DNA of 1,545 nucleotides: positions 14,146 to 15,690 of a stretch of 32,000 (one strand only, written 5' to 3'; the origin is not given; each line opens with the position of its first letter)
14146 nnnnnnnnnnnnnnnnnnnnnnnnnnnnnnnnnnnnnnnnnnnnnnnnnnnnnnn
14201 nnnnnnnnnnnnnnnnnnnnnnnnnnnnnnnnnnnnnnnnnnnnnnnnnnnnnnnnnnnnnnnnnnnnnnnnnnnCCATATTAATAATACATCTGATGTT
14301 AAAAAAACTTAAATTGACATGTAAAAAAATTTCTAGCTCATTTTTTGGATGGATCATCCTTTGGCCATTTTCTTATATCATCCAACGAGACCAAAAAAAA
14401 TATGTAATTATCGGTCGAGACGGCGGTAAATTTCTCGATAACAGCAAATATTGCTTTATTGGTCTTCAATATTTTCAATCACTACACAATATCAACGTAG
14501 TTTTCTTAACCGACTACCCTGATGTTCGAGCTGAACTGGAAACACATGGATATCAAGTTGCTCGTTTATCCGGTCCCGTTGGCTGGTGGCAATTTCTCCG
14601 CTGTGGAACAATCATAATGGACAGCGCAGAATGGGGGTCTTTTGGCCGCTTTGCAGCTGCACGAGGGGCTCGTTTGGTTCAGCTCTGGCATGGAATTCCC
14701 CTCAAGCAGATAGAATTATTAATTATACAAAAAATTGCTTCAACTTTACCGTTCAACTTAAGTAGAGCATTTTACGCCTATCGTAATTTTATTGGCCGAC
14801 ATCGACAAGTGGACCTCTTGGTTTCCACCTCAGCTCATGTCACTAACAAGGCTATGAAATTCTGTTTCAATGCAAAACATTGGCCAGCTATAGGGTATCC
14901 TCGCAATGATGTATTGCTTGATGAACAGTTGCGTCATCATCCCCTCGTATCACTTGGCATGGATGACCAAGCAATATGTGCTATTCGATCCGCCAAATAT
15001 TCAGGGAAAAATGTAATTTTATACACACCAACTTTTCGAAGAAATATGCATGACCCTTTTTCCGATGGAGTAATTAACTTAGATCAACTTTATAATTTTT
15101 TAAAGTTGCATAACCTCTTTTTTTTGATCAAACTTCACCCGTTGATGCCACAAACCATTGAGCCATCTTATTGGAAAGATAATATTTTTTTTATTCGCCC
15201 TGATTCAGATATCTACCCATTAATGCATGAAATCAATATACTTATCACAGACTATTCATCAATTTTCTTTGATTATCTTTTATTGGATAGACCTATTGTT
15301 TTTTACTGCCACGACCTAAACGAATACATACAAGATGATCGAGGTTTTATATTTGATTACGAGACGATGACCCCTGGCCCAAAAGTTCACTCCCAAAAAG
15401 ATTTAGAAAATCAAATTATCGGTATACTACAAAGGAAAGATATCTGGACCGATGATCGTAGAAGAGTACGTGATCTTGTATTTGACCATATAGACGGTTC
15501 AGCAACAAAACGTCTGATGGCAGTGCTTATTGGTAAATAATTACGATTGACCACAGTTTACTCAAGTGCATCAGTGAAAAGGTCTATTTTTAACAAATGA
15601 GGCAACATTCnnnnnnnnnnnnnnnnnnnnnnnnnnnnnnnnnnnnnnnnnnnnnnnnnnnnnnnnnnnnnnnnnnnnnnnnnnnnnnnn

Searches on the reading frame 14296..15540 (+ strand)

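Call 11: search_protein_families(library=pfam, proteins=[window:14296-15540:+])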
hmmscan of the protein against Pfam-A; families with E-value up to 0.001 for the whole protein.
window:14296-15540:+ (414 aa): 1 family
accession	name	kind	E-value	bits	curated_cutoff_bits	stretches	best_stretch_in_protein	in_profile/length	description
PF04464.20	Glyphos_transf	-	1.3e-61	209.1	22.1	1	32-410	12-364/367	CDP-Glycerol:Poly(glycerophosphate) glycerophosphotransferase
